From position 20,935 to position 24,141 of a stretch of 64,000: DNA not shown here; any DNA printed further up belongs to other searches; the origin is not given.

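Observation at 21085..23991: Nonaheme cytochrome c fused to cadherin-like, PKD and an unassigned domain, next to a TonB-dependent receptor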

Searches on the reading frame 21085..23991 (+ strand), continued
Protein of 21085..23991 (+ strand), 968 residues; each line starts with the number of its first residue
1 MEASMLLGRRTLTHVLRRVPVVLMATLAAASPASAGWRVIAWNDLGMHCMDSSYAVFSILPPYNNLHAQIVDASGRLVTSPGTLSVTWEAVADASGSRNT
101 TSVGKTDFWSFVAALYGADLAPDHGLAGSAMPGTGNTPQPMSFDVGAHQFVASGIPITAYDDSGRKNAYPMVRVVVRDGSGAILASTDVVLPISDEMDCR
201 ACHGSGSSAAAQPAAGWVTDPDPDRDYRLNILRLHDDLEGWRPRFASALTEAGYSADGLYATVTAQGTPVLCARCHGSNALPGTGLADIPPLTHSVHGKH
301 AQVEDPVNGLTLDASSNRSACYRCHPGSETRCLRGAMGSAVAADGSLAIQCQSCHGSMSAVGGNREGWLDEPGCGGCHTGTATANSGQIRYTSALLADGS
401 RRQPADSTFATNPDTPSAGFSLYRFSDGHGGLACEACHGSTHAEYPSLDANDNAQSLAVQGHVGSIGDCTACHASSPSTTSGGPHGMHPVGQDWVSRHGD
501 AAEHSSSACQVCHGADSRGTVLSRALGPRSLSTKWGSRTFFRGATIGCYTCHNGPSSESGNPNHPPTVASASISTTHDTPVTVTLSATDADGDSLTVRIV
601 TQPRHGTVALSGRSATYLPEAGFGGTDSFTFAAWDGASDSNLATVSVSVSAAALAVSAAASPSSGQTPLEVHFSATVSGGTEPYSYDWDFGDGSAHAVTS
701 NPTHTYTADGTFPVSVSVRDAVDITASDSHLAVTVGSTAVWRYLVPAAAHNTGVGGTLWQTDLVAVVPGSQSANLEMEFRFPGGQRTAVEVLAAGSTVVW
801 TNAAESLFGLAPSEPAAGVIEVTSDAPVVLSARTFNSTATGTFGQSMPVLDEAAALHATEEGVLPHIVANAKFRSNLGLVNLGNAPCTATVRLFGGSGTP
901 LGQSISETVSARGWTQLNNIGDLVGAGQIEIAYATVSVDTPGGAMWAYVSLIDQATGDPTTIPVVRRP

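Call 43: find_encoding_contigs(protein=P0012, flank=8000, max_places=2)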
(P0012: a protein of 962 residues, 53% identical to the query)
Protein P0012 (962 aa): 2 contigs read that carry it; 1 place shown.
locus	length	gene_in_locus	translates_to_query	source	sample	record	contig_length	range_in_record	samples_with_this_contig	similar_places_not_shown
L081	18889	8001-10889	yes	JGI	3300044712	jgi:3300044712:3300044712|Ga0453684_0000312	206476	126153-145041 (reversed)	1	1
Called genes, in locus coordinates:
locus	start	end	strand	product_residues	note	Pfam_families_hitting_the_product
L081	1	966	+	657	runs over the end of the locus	PF00884:Sulfatase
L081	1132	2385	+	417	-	PF00483:NTP_transferase, PF12804:NTP_transf_3 (faint), PF24894:Hexapep_GlmU, PF25084:LbH_EIF2B (weak), PF25247:LbH_GLGC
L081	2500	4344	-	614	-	PF00535:Glycos_transf_2, PF13641:Glyco_tranf_2_3, PF01522:Polysacc_deac_1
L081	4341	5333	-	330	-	-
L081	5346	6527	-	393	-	PF17785:PUA_3, PF10672:Methyltrans_SAM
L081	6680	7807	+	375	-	PF13493:DUF4118 (weak), PF07228:SpoIIE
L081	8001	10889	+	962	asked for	PF14522:Cytochrome_C7 (faint), PF22113:Mtrc-MtrF_II-IV_dom (weak), PF17803:Cadherin_4 (weak), PF17892:Cadherin_5 (weak), PF17963:Big_9, PF00801:PKD, PF18911:PKD_4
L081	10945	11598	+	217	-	PF02915:Rubrerythrin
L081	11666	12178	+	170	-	PF09990:DUF2231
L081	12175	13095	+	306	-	PF01545:Cation_efflux, PF16916:ZT_dimer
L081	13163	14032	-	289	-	PF08443:RimK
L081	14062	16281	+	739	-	PF00015:MCPsignal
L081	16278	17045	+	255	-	PF00072:Response_reg (weak), PF07238:PilZ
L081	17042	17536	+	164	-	-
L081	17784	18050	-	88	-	-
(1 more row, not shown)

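Call 44: find_encoding_contigs(protein=P0006, flank=8000, max_places=2)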
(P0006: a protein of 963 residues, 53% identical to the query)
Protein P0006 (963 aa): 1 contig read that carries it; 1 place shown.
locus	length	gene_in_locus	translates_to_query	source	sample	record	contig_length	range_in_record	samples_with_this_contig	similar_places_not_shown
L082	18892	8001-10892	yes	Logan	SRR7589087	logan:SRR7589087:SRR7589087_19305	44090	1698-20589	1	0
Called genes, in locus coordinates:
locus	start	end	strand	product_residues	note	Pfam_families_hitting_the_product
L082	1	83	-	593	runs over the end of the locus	?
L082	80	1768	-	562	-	PF13176:TPR_7 (faint), PF14561:TPR_20 (faint), PF00515:TPR_1 (faint), PF07719:TPR_2 (faint), PF13432:TPR_16 (weak), PF14559:TPR_19, PF13432:TPR_16 (weak), PF14559:TPR_19 (weak), +11 more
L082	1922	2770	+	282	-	-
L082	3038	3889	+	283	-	-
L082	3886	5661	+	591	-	PF13145:Rotamase_2, PF00639:Rotamase, PF13616:Rotamase_3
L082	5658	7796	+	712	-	PF00884:Sulfatase, PF01663:Phosphodiest, PF16347:SGSH_C, PF13428:TPR_14 (faint), PF23914:TPR_CcmH_CycH (faint), PF07719:TPR_2 (faint), PF13432:TPR_16 (weak), PF14559:TPR_19 (weak), +5 more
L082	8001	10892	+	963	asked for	PF14522:Cytochrome_C7 (faint), PF14537:Cytochrom_c3_2 (faint), PF22113:Mtrc-MtrF_II-IV_dom (faint), PF17963:Big_9, PF00801:PKD (weak), PF18911:PKD_4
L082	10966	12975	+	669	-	-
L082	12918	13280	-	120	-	PF04138:GtrA_DPMS_TM (weak)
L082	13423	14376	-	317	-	PF00535:Glycos_transf_2, PF13641:Glyco_tranf_2_3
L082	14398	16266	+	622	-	PF00486:Trans_reg_C, PF13428:TPR_14 (faint), PF14559:TPR_19 (faint), PF13424:TPR_12 (faint), PF13432:TPR_16 (faint), PF00515:TPR_1 (faint), PF07719:TPR_2 (faint), PF13181:TPR_8 (faint), +3 more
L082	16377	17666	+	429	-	-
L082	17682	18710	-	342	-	PF01073:3Beta_HSD, PF01370:Epimerase, PF02719:Polysacc_synt_2, PF04321:RmlD_sub_bind, PF16363:GDP_Man_Dehyd, PF13460:NAD_binding_10 (faint), PF07993:NAD_binding_4, PF02719:Polysacc_synt_2 (weak)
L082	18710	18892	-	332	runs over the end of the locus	PF00953:Glycos_transf_4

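Call 45: find_encoding_contigs(protein=P0019, flank=8000, max_places=2)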
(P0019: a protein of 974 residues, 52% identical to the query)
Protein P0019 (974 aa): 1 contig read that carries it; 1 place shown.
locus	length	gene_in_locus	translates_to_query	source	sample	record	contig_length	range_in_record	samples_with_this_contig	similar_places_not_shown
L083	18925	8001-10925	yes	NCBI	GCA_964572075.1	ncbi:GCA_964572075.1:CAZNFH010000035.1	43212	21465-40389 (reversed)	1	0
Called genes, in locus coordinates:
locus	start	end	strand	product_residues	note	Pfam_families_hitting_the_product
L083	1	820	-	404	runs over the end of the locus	PF01266:DAO, PF07992:Pyr_redox_2 (faint)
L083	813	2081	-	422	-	PF02615:Ldh_2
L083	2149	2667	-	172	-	PF25919:BSH_CusB (faint), PF26077:BSH_Fcp1 (faint), PF25997:BSH_YhbJ (faint), PF00364:Biotin_lipoyl, PF25917:BSH_RND, PF25973:BSH_CzcB (faint), PF25984:BSH_YknX (faint)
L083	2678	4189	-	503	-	PF00289:Biotin_carb_N, PF02222:ATP-grasp (faint), PF02786:CPSase_L_D2, PF07478:Dala_Dala_lig_C (weak), PF02785:Biotin_carb_C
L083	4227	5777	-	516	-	PF01039:Carboxyl_trans, PF03255:ACCA (weak)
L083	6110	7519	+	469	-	PF00285:Citrate_synt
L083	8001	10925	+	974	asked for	PF22113:Mtrc-MtrF_II-IV_dom (faint), PF14522:Cytochrome_C7 (faint), PF14537:Cytochrom_c3_2 (faint), PF17803:Cadherin_4 (weak), PF17892:Cadherin_5 (weak), PF17963:Big_9, PF00801:PKD (weak), PF18911:PKD_4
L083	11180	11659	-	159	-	-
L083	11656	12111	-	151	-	-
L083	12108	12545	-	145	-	PF13490:zf-HC2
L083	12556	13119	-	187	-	PF04542:Sigma70_r2, PF08281:Sigma70_r4_2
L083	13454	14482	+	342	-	PF00154:RecA_N, PF06745:ATPase (weak), PF08423:Rad51, PF27531:MT3502_N (weak), PF21096:RecA_C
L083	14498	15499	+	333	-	PF08240:ADH_N, PF00107:ADH_zinc_N, PF13602:ADH_zinc_N_2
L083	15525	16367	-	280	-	PF01063:Aminotran_4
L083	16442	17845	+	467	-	PF07690:MFS_1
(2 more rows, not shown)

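Call 50: search_protein_families(library=pfam, alignment_id=A3, max_evalue=0.00001)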
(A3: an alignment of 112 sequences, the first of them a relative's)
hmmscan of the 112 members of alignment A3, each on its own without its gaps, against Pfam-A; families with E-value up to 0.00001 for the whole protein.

A. member 1, L001:7908-9797:- (629 aa): 1 family
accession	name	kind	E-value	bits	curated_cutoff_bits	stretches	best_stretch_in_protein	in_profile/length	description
PF01569.27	PAP2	-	9.5e-10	38.8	27.2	1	501-606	35-125/130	PAP2 superfamily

B. families by the number of members that match (of 112 scanned): 85 families (the first 25 are shown)
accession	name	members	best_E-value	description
PF00072.30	Response_reg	12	1.4e-28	Response regulator receiver domain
PF00486.34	Trans_reg_C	10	5e-26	Transcriptional regulatory protein, C terminal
PF00291.31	PALP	2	6.7e-74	Pyridoxal-phosphate dependent enzyme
PF02321.23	OEP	2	1.2e-46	Outer membrane efflux protein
PF08334.16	T2SSG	2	2.7e-40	Type II secretion system (T2SS), protein G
PF20112.4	DUF6502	2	4.3e-33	Family of unknown function (DUF6502)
PF12706.13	Lactamase_B_2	2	2.1e-22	Beta-lactamase superfamily domain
PF02518.31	HATPase_c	2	2.7e-22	Histidine kinase-, DNA gyrase B-, and HSP90-like ATPase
PF13483.12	Lactamase_B_3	2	1.8e-18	Beta-lactamase superfamily domain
PF00512.31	HisKA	2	8.9e-14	His Kinase A (phospho-acceptor) domain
PF13847.12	Methyltransf_31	2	3.2e-12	Methyltransferase domain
PF08521.16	2CSK_N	2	4.1e-11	Two-component sensor kinase N-terminal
PF07963.17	N_methyl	2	4.7e-08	Prokaryotic N-terminal methylation motif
PF06123.17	CreD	1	6.9e-133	Inner membrane protein CreD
PF13379.11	NMT1_2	1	9.2e-90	NMT1-like family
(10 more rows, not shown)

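Call 54: search_protein_families(library=pfam, proteins=[L064:11589-12653:+, L064:12653-13066:+, L064:13054-15096:+, L073:5456-6031:+, L075:9260-9757:+, L030:4601-5797:+, L030:7511-8071:+, L044:8988-9359:-, L063:7941-9239:+, L051:11704-12144:+], max_evalue=0.01)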
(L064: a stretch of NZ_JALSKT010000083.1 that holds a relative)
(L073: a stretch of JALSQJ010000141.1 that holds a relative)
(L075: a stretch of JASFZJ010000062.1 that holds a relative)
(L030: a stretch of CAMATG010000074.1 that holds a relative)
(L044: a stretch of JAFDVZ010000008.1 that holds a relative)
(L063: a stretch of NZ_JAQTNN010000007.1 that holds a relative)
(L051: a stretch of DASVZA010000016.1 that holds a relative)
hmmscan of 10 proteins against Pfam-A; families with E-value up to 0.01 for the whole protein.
L064:11589-12653:+ (354 aa): 0 families

L064:12653-13066:+ (137 aa): 0 families

L064:13054-15096:+ (680 aa): 3 families
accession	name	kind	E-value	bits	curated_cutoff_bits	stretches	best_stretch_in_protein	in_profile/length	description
PF02518.31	HATPase_c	-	3.4e-22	79.4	26.4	1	573-677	2-104/111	Histidine kinase-, DNA gyrase B-, and HSP90-like ATPase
PF00512.31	HisKA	-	3.7e-18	65.8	26.9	1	459-525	1-66/66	His Kinase A (phospho-acceptor) domain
PF00672.30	HAMP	-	3.1e-08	34.3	25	1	281-328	3-49/53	HAMP domain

L073:5456-6031:+ (191 aa): 2 families
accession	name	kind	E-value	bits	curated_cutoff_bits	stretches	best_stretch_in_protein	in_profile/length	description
PF12706.13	Lactamase_B_2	-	2.1e-22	80.1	27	1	32-151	80-200/200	Beta-lactamase superfamily domain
PF13483.12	Lactamase_B_3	-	9.7e-07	29.3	24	1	31-150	54-160/160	Beta-lactamase superfamily domain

L075:9260-9757:+ (165 aa): 1 family
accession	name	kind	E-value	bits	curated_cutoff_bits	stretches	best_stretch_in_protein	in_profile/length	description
PF14522.11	Cytochrome_C7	-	0.0034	17.6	24.8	0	124-142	7-25/67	Cytochrome c7 and related cytochrome c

L030:4601-5797:+ (398 aa): 3 families
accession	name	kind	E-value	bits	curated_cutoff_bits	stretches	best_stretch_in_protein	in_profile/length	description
PF00291.31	PALP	-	6.7e-74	249.3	35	1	16-299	3-295/295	Pyridoxal-phosphate dependent enzyme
PF13291.12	ACT_4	-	0.0019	19.3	27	0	323-389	8-71/80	ACT domain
PF01842.31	ACT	-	0.0041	17.3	27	0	324-387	3-64/66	ACT domain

L030:7511-8071:+ (186 aa): 0 families

L044:8988-9359:- (123 aa): 7 families
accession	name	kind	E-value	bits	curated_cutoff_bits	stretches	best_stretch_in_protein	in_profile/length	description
PF01022.26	HTH_5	-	1.4e-09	38.1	22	1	35-79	2-46/47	Bacterial regulatory protein, arsR family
PF12840.13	HTH_20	-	1.5e-09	38.1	27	1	32-80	1-50/51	Helix-turn-helix domain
PF12802.13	MarR_2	-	5.1e-05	23.8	27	1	41-84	11-56/61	MarR family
PF01047.28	MarR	-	0.00022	21.5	24.6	1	47-84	16-53/59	MarR family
PF25213.1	HVO_A0261_N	-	0.00074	19.8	35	1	31-83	7-59/86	HVO_A0261 N-terminal domain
PF09339.16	HTH_IclR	-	0.0059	16.8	22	1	46-80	16-50/52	IclR helix-turn-helix domain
PF25212.1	HVO_A0114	-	0.0068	16.6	27.6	1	34-86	21-74/84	HVO_A0114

L063:7941-9239:+ (432 aa): 1 family
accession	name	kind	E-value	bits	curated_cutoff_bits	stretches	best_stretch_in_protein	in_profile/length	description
PF02321.23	OEP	-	2.7e-46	158.2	22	2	240-406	9-178/187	Outer membrane efflux protein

L051:11704-12144:+ (146 aa): 2 families
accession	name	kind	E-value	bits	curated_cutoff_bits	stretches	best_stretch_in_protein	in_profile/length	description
PF08334.16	T2SSG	-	2.7e-40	137.2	21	1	41-146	2-108/108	Type II secretion system (T2SS), protein G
PF07963.17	N_methyl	-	1.5e-07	31.1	21.2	1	14-35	3-24/27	Prokaryotic N-terminal methylation motif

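Call 58: list_cluster_members(proteins=[P0001, P0020, P0054, P0086])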
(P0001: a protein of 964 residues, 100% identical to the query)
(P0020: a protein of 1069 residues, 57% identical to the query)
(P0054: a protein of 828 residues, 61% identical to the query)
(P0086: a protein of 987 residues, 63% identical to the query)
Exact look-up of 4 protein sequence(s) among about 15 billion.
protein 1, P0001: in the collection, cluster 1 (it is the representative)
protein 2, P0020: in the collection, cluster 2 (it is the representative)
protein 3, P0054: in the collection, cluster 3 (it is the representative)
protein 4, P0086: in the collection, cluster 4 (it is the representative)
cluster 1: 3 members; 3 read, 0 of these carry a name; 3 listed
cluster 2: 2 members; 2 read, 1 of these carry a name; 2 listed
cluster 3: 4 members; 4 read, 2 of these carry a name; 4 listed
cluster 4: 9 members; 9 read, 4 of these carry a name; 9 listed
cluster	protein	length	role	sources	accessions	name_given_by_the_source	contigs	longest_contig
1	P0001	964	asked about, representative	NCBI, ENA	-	-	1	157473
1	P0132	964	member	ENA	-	-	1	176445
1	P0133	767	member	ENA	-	-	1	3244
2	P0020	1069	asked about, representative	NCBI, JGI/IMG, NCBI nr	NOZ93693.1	MAG: PKD domain-containing protein [Acidobacteria bacterium] | PKD domain-containing protein [Acidobacteriota bacterium]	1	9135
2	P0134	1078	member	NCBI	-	-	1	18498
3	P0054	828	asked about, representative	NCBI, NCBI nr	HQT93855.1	MAG TPA: PKD domain-containing protein [Thermoanaerobaculaceae bacterium] | PKD domain-containing protein [Thermoanaerobaculaceae bacterium]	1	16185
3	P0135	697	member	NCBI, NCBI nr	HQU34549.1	MAG TPA: PKD domain-containing protein, partial [Thermoanaerobaculaceae bacterium] | PKD domain-containing protein [Thermoanaerobaculaceae bacterium]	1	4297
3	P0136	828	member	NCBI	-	-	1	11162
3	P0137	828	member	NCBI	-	-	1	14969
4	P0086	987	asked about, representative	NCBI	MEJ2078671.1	MAG: Ig-like domain-containing protein [Acidobacteriota bacterium]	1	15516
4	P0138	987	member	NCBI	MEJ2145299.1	MAG: Ig-like domain-containing protein [Acidobacteriota bacterium]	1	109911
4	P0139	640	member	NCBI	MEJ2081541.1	MAG: Ig-like domain-containing protein [Acidobacteriota bacterium]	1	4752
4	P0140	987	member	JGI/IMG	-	hypothetical protein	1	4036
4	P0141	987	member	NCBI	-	-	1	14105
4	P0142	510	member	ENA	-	-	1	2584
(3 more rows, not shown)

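Call 80: find_encoding_contigs(protein=P0002, flank=6000, max_places=2)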
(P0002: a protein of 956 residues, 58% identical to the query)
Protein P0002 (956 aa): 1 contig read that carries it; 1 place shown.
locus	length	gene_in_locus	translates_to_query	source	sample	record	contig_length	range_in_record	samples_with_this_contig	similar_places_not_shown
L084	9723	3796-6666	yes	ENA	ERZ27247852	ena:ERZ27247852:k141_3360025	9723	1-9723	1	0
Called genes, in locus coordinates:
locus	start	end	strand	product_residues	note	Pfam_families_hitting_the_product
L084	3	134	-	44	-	?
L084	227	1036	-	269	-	PF04402:SIMPL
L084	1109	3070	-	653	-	PF26549:Tricorn_N (weak), PF02129:Peptidase_S15, PF12146:Hydrolase_4 (faint), PF20434:BD-FAE (weak), PF00326:Peptidase_S9, PF00561:Abhydrolase_1 (weak), PF12697:Abhydrolase_6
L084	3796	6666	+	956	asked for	PF14522:Cytochrome_C7 (faint), PF22113:Mtrc-MtrF_II-IV_dom (weak), PF17803:Cadherin_4, PF17892:Cadherin_5, PF17963:Big_9, PF00801:PKD, PF18911:PKD_4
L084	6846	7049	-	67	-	-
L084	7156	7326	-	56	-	-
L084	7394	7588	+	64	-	-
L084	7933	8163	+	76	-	-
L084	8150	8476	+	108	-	PF02452:PemK_toxin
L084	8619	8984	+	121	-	-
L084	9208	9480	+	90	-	PF08309:LVIVD (weak)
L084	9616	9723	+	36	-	?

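Call 81: find_encoding_contigs(protein=P0132, flank=6000, max_places=2)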
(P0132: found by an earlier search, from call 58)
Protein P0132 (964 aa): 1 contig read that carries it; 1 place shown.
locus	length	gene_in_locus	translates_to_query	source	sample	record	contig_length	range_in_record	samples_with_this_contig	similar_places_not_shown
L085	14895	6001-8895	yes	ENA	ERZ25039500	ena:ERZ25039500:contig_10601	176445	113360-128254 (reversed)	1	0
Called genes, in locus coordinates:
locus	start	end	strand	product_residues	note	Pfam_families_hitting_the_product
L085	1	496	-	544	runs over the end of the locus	PF00015:MCPsignal, PF02743:dCache_1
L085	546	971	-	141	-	PF01584:CheW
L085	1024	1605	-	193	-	-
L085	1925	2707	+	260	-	-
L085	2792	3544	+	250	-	-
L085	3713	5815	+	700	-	PF07715:Plug, PF00593:TonB_dep_Rec_b-barrel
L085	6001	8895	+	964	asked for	PF14522:Cytochrome_C7 (faint), PF22113:Mtrc-MtrF_II-IV_dom (faint), PF17803:Cadherin_4, PF17892:Cadherin_5, PF17963:Big_9, PF00801:PKD, PF18911:PKD_4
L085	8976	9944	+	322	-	PF06267:DUF1028, PF07719:TPR_2 (faint)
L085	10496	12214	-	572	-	PF02776:TPP_enzyme_N, PF00205:TPP_enzyme_M, PF02775:TPP_enzyme_C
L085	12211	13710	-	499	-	PF01266:DAO (faint), PF07992:Pyr_redox_2 (faint), PF00732:GMC_oxred_N, PF05199:GMC_oxred_C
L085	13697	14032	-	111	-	-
